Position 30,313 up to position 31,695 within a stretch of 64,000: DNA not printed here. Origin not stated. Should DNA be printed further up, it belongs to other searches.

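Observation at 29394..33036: Aminotransferase, Gmd-like, Fcl/ColC-like and LbH acetyltransferase block: a GDP-hexose branch feeding several deoxy/amino sugars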

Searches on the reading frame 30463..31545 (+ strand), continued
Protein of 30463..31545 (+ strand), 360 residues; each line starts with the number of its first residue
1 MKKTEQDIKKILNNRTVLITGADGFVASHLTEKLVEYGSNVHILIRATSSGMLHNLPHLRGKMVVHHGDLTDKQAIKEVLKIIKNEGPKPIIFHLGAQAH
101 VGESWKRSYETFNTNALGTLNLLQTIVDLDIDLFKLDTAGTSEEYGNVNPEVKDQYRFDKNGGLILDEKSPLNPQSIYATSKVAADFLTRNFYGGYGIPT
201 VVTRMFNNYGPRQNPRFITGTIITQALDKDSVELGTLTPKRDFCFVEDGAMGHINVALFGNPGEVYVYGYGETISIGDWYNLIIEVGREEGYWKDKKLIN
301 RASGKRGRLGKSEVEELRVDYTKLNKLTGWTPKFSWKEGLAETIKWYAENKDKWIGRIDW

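Call 53: search_dna_similar(query=window:30463-31545:+, collection=plasmids, mode=protein, max_evalue=1e-40, max_rows=25)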
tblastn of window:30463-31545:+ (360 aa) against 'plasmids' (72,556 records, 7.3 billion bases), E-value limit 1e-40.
Records with a match: 8; places in all: 9; records where one place covers at least 80% of the query: 8.
Best place of each record, by identity: <60% 8.
By first word of the organism name: Haloarcula 1; Campylobacter 1; Subdoligranulum 1; Rhizobium 1; Sinorhizobium 1; Neorhizobium 1; Azospirillum 1; Deinococcus 1.
By predicted mobility (MOB-suite, as given by PLSDB): non-mobilizable 7; mobilizable 1.
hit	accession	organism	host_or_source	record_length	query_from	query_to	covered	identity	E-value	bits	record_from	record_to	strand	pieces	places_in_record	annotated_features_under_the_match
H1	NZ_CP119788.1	Haloarcula halobia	cell culture,sediment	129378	4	360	99%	58.3%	6e-138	439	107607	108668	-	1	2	GDP-mannose 4,6-dehydratase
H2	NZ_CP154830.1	Campylobacter jejuni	Homo sapiens,single cell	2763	15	354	94%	36.6%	5e-47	177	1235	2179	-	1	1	legB: 4,6-dehydratase LegB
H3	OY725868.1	Subdoligranulum variabile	-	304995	16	354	94%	35.9%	9e-51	189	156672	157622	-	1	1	record has no annotation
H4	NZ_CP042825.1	Rhizobium sp. WL3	Wheat,phyllosphere swab,leaves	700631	4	347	96%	35.4%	6e-47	177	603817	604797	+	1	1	NAD-dependent 4,6-dehydratase LegB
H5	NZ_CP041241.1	Sinorhizobium mexicanum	Acaciella angustissima,cell culture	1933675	12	348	94%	35.7%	3e-44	170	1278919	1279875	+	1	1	none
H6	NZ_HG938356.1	Neorhizobium galegae bv. officinalis bv. officinalis str. ...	Galega officinalis root nodule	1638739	10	352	95%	35.0%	1e-47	180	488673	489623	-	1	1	record has no annotation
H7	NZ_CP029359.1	Azospirillum thermophilum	cell culture,hot spring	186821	16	349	93%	35.5%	2e-45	173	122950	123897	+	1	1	NAD-dependent 4,6-dehydratase LegB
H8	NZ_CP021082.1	Deinococcus ficus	Ficus religiosa L.,cell ...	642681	16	347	92%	33.9%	3e-45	172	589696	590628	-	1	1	SDR family NAD(P)-dependent oxidoreductase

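Call 54: get_annotated_region(hit=H1, flank=12000)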
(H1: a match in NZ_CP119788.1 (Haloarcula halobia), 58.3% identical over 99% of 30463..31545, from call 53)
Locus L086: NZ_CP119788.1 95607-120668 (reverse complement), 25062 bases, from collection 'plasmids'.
description: Haloarcula halobia strain XH51 plasmid unnamed1, complete sequence
organism: Haloarcula halobia (NCBI taxid 3033388)
taxonomy: Archaea; Euryarchaeota; Halobacteria; Halobacteriales; Haloarculaceae; Haloarcula; Haloarcula halobia
host: -; source: cell culture,sediment; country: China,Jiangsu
typing (MOB-suite, as given by PLSDB): non-mobilizable
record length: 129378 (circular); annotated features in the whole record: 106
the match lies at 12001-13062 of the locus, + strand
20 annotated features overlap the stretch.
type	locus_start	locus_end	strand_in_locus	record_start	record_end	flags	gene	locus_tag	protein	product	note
CDS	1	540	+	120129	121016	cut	-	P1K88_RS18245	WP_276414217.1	glycosyltransferase family 2 protein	-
CDS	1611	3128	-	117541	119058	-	-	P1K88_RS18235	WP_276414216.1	sulfatase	-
CDS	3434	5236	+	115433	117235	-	-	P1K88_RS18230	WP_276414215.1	ABC transporter ATP-binding protein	-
CDS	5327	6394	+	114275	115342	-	-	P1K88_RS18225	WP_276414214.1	transposase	GO:0006313 - DNA transposition [Evidence IEA]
CDS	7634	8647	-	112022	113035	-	-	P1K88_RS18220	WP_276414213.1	sulfatase-like hydrolase/transferase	-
CDS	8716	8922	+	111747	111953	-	-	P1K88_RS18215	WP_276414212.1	hypothetical protein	-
CDS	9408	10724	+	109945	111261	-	-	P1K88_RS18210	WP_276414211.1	sulfatase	-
CDS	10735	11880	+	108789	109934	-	-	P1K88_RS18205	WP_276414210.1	glycosyltransferase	-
CDS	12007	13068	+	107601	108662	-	-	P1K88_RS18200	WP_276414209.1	GDP-mannose 4,6-dehydratase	-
CDS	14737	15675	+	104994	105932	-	-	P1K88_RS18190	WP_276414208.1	ParA family protein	-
CDS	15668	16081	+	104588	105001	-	-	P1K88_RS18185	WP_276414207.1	hypothetical protein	-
CDS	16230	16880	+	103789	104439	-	-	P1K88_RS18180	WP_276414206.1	transposase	-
CDS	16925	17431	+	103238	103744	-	-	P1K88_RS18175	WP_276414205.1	hypothetical protein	-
CDS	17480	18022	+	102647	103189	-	-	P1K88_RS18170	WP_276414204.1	hypothetical protein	-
CDS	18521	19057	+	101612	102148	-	-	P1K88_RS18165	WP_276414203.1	helix-turn-helix domain-containing protein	-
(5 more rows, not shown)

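Call 55: get_annotated_region(hit=H2, flank=1500)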
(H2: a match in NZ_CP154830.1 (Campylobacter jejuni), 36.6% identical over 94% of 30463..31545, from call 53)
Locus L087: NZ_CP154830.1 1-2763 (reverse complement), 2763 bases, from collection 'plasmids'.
description: Campylobacter jejuni strain Z1323HCJ0055 plasmid pZ1323HCJ0055-2, complete sequence
organism: Campylobacter jejuni (NCBI taxid 197)
taxonomy: Bacteria; Campylobacterota; Epsilonproteobacteria; Campylobacterales; Campylobacteraceae; Campylobacter; Campylobacter jejuni
host: -; source: Homo sapiens,single cell; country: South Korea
typing (MOB-suite, as given by PLSDB): non-mobilizable
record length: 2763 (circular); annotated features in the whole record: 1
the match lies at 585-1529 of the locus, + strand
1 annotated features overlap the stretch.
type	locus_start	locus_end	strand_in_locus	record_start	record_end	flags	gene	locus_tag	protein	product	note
CDS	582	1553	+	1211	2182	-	legB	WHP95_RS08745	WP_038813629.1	4,6-dehydratase LegB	-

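Call 56: get_annotated_region(hit=H4, flank=9000)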
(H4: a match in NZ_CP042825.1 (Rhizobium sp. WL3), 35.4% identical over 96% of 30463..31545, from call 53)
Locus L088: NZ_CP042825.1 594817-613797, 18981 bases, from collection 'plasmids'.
description: Rhizobium sp. WL3 plasmid unnamed2, complete sequence
organism: Rhizobium sp. WL3 (NCBI taxid 2603277)
taxonomy: Bacteria; Pseudomonadota; Alphaproteobacteria; Hyphomicrobiales; Rhizobiaceae; Rhizobium; Rhizobium sp. WL3
host: -; source: Wheat,phyllosphere swab,leaves; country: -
typing (MOB-suite, as given by PLSDB): non-mobilizable
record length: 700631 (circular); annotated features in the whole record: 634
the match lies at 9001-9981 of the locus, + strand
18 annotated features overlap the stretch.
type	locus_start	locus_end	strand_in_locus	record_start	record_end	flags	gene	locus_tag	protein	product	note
CDS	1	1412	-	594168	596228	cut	-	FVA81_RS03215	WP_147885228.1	ATP-dependent helicase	-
CDS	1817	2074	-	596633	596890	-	-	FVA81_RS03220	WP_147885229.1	helix-turn-helix transcriptional regulator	-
CDS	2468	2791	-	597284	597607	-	-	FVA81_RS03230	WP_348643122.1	helix-turn-helix transcriptional regulator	-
CDS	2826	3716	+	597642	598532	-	-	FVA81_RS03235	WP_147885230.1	LysR family transcriptional regulator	GO:0006355 - regulation of DNA-templated transcription [Evidence IEA]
CDS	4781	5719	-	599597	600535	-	-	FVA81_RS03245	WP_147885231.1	acyltransferase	-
CDS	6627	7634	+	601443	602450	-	-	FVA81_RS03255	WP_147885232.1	NAD-dependent epimerase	-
CDS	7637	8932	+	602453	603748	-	-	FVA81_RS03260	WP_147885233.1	nucleotide sugar dehydrogenase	GO:0000271 - polysaccharide biosynthetic process [Evidence IEA]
CDS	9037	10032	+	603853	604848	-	-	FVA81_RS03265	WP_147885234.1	NAD-dependent 4,6-dehydratase LegB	-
CDS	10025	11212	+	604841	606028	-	-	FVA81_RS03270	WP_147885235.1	LegC family aminotransferase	-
CDS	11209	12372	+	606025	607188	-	neuC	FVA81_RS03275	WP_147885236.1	UDP-N-acetylglucosamine 2-epimerase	GO:0006047 - UDP-N-acetylglucosamine metabolic process [Evidence IEA]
CDS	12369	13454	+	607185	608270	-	neuB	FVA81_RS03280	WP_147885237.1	N-acetylneuraminate synthase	GO:0016051 - carbohydrate biosynthetic process [Evidence IEA]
CDS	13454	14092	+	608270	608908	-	-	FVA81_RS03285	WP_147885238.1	acetyltransferase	-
CDS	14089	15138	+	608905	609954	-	-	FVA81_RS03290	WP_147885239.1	nucleotidyltransferase family protein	-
CDS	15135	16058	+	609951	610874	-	-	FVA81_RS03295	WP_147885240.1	Gfo/Idh/MocA family oxidoreductase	-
CDS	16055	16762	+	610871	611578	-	-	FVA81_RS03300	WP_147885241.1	acylneuraminate cytidylyltransferase family protein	-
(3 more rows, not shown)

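Call 82: search_protein_families(library=pfam, proteins=[L008:11132-12106:+, L008:8914-10014:+, L018:12174-13130:+], max_evalue=0.00001)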
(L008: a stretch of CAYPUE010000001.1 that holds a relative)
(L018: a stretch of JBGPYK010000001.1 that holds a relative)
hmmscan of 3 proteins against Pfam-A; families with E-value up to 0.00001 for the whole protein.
L008:11132-12106:+ (324 aa): 1 family
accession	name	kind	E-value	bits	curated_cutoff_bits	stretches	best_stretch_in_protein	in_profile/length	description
PF00248.27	Aldo_ket_red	-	3.3e-48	164.7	24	1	30-313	2-288/291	Aldo/keto reductase family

L008:8914-10014:+ (366 aa): 2 families
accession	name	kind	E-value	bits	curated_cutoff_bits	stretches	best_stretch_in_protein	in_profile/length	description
PF01041.23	DegT_DnrJ_EryC1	-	1.2e-106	357.4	19.8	1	12-359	4-359/360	DegT/DnrJ/EryC1/StrS aminotransferase family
PF00155.27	Aminotran_1_2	-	5.7e-06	26.2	19.7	0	29-156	35-187/361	Aminotransferase class I and II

L018:12174-13130:+ (318 aa): 4 families
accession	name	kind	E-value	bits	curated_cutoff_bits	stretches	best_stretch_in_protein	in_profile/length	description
PF00483.29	NTP_transferase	-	3.7e-29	102.5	21.2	1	8-218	2-216/245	Nucleotidyl transferase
PF12804.13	NTP_transf_3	-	7.9e-14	52.6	27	1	8-147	1-134/160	MobA-like NTP transferase domain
PF25084.1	LbH_EIF2B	-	3.2e-08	33.9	54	1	248-310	19-81/105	EIF2B subunit epsilon LbH domain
PF01128.25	IspD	-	4.8e-07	30.2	27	0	9-71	4-65/221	2-C-methyl-D-erythritol 4-phosphate cytidylyltransferase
